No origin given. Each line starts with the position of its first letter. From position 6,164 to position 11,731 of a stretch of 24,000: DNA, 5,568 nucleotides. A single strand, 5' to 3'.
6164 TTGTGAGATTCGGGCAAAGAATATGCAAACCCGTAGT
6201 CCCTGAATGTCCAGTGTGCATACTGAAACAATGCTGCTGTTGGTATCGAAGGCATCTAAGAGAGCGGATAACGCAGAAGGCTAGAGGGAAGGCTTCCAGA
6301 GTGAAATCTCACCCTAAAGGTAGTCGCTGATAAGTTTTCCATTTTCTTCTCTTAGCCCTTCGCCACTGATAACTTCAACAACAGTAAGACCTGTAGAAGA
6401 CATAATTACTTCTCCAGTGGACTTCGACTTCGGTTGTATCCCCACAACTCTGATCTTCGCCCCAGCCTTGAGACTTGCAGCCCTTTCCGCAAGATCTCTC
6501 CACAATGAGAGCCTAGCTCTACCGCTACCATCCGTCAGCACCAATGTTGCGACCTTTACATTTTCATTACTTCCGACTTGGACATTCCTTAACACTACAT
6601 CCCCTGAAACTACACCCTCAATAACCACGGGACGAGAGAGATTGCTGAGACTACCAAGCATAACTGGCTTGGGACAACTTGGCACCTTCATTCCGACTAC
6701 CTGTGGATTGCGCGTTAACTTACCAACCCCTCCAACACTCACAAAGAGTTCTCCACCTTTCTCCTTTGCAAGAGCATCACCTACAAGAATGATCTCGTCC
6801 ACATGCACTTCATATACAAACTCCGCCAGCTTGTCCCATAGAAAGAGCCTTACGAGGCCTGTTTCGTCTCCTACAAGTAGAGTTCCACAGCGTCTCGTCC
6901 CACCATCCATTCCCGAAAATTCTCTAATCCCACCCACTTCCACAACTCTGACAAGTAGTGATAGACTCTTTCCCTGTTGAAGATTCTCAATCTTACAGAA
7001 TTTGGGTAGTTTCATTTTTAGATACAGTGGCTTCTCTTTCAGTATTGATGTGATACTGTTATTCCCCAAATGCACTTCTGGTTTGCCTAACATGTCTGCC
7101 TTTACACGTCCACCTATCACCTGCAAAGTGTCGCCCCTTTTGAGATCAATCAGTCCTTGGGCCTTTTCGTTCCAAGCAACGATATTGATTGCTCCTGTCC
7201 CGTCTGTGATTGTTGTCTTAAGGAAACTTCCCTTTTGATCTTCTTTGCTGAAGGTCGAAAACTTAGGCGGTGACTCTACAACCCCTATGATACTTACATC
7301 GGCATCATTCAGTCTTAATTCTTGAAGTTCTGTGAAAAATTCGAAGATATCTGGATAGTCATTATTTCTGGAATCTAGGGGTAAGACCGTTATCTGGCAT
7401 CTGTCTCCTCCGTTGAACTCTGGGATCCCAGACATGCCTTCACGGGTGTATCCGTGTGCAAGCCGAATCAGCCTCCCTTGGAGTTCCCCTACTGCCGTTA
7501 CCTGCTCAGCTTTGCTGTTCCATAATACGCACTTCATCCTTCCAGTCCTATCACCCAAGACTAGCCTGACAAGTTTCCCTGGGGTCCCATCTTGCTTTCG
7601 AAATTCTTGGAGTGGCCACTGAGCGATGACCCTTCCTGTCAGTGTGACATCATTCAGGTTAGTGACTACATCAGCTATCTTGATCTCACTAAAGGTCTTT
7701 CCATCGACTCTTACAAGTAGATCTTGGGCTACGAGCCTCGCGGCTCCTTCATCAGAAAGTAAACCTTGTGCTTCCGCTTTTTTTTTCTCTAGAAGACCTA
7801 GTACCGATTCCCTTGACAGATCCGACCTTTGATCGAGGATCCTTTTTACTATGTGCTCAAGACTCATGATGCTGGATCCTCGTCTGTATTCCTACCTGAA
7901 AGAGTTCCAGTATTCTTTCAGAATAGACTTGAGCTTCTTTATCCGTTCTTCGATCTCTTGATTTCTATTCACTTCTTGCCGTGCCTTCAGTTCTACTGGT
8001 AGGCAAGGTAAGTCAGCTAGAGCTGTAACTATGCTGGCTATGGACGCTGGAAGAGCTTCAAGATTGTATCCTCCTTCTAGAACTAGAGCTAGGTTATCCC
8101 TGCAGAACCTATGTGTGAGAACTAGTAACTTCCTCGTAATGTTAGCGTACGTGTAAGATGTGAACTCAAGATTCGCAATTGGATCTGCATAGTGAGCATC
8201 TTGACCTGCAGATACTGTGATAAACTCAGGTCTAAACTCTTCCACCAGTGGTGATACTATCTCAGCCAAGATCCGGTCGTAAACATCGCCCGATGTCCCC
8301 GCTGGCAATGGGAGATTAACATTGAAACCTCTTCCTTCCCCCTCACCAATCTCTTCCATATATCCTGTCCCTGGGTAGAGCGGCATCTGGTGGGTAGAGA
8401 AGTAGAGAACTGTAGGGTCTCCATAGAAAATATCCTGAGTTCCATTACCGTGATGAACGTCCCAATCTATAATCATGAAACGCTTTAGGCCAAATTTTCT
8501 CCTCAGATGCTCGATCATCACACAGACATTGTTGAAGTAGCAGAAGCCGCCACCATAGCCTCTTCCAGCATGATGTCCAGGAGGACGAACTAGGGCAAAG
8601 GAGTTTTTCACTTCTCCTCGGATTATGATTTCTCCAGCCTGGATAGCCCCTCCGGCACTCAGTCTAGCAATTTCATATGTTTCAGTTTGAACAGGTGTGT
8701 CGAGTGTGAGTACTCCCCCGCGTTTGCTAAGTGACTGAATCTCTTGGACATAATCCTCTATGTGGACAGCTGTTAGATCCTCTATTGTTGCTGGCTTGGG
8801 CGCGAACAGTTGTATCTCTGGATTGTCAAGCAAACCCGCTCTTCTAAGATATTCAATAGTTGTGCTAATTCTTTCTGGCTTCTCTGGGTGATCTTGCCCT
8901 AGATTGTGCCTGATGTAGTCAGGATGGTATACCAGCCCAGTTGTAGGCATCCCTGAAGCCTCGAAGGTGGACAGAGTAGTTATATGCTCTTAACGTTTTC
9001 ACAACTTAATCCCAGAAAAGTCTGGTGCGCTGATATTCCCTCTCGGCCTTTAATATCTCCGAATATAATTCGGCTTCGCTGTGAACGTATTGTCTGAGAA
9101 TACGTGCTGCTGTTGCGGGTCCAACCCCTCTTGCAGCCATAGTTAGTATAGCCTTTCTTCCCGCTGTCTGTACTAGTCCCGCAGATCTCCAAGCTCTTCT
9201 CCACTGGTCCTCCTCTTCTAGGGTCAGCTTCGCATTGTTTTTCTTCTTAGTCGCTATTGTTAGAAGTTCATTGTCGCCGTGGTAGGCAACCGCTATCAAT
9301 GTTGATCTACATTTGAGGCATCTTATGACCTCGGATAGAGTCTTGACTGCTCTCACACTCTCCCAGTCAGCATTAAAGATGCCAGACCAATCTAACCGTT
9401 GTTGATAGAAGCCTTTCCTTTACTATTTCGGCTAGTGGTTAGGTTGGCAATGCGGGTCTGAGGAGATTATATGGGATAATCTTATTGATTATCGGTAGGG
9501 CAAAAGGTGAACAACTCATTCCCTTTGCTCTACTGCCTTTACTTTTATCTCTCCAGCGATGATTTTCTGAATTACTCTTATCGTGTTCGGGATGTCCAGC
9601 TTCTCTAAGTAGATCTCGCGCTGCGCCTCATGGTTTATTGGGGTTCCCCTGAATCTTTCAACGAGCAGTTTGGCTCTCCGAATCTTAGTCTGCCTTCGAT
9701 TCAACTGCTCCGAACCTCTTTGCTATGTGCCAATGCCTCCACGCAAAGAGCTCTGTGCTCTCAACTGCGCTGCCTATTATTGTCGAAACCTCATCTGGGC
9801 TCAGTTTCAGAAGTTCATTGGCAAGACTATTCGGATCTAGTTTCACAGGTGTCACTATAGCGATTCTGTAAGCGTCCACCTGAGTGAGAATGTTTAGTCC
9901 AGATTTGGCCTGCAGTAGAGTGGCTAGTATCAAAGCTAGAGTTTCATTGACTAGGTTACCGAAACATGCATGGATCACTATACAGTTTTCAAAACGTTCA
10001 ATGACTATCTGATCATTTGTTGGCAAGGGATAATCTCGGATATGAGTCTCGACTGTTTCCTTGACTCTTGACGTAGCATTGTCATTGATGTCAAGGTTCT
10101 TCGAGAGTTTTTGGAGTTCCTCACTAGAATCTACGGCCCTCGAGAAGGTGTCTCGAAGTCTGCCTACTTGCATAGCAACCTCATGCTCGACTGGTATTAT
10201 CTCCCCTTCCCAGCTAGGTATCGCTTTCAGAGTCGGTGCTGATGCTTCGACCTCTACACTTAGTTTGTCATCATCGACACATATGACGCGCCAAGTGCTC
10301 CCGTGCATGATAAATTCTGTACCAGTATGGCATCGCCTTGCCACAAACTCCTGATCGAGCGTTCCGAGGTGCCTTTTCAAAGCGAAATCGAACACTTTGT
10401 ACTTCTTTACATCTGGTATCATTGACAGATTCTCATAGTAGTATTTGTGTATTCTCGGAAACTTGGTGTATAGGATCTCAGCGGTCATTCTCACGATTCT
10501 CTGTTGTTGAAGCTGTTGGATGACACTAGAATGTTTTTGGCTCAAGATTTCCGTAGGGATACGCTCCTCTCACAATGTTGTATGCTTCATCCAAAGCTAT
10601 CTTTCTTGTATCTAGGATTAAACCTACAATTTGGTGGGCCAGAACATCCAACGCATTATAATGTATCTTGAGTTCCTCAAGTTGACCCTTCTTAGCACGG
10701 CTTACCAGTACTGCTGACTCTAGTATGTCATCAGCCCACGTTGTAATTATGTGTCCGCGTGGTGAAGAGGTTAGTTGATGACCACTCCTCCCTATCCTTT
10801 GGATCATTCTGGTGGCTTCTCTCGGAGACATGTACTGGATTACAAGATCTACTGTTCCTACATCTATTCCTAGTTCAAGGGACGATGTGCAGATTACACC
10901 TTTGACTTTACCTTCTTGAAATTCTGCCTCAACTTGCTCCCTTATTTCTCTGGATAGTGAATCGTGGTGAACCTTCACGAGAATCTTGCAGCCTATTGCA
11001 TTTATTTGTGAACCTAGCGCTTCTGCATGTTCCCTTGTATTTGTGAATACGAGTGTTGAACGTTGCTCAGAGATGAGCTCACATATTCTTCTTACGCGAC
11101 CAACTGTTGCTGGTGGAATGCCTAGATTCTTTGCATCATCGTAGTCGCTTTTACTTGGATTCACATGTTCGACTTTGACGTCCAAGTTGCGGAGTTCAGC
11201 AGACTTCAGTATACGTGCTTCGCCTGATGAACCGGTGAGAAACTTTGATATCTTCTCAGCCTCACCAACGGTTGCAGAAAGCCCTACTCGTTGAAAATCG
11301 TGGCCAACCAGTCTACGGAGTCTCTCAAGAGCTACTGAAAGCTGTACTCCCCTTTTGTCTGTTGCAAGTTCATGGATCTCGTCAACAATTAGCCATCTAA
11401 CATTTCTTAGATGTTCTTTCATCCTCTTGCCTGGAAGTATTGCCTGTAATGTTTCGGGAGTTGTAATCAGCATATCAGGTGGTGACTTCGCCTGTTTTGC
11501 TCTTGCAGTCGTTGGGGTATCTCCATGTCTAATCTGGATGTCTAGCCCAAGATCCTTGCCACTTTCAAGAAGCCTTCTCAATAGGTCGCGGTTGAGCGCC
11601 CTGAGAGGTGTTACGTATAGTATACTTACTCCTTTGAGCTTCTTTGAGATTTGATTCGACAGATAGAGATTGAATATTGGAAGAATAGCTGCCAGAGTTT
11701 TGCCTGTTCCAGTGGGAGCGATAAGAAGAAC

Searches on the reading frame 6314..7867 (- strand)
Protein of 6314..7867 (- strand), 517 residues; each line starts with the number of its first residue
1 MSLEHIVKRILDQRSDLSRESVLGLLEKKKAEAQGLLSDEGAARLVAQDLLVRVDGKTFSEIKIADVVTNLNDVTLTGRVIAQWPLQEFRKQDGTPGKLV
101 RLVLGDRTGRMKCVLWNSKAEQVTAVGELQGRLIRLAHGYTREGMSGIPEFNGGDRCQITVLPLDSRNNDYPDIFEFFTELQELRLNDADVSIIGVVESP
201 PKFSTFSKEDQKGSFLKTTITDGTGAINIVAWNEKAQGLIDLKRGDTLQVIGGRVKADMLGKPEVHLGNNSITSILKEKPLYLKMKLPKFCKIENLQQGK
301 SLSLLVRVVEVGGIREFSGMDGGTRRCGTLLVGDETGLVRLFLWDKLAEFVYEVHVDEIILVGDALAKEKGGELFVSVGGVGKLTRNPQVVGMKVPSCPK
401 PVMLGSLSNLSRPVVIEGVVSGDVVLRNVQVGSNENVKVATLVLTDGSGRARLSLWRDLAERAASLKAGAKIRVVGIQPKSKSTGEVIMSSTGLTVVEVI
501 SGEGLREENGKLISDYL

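Call 66: search_protein_families(library=pfam, proteins=[window:6314-7867:-])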
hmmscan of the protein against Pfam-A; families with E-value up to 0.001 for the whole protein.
window:6314-7867:- (517 aa): 4 families
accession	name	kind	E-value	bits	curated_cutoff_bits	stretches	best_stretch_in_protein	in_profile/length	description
PF01336.31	tRNA_anti-codon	-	5.1e-21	74.8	27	3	201-266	11-68/75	OB-fold nucleic acid binding domain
PF21669.3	SHLD2_OB1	-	2.6e-07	30.8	26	0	432-492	43-105/138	Shieldin complex subunit 2, first OB fold domain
PF16900.11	REPA_OB_2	-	1.2e-05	25.6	27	0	187-255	9-79/98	Replication protein A OB domain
PF17244.8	CDC24_OB3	-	0.00027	21.2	25.4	0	66-129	1-62/216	Cell division control protein 24, OB domain 3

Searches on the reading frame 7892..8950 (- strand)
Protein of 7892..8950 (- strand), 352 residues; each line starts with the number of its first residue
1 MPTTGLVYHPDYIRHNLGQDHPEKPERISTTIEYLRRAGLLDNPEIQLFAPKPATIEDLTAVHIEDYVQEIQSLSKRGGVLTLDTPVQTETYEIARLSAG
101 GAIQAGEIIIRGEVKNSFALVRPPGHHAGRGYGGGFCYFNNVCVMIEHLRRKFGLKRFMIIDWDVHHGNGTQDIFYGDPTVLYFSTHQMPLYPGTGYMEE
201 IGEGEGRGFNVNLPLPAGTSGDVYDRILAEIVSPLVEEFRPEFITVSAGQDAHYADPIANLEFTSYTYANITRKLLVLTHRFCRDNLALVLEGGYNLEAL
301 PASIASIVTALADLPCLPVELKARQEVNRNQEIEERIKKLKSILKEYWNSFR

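Call 4: search_protein_families(library=pfam, proteins=[window:7892-8950:-])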
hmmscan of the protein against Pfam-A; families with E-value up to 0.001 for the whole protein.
window:7892-8950:- (352 aa): 1 family
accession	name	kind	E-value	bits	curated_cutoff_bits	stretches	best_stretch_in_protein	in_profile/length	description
PF00850.24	Hist_deacetyl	-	1.9e-95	320.1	27.9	1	21-310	1-297/298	Histone deacetylase domain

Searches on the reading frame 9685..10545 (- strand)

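Call 4: search_protein_families(library=pfam, proteins=[window:9685-10545:-])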
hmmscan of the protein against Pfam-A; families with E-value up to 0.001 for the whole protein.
window:9685-10545:- (286 aa): 2 families
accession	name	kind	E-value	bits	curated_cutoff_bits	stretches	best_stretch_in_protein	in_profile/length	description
PF08494.16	DEAD_assoc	-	1.5e-24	87.4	23.5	1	174-284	1-117/191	DEAD/H associated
PF19306.5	WH_Lhr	-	6.9e-05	22.7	27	1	39-99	102-160/168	Large helicase-related protein, winged helix domain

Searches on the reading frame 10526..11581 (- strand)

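Call 4: search_protein_families(library=pfam, proteins=[window:10526-11581:-])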
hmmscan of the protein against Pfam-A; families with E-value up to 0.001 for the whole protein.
window:10526-11581:- (351 aa): 4 families
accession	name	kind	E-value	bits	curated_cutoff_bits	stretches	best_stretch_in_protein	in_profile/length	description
PF00271.37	Helicase_C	-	4e-20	72.6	23.5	1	163-267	3-107/110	Helicase conserved C-terminal domain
PF00270.35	DEAD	-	5.1e-17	62.6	26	1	3-108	64-164/167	DEAD/DEAH box helicase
PF19306.5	WH_Lhr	-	2.4e-05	24.2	27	1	296-351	3-57/168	Large helicase-related protein, winged helix domain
PF22590.2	Cas3-like_C_2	-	0.00056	20.6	27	0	173-266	2-101/106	CRISPR-associated nuclease/helicase Cas3, C-terminal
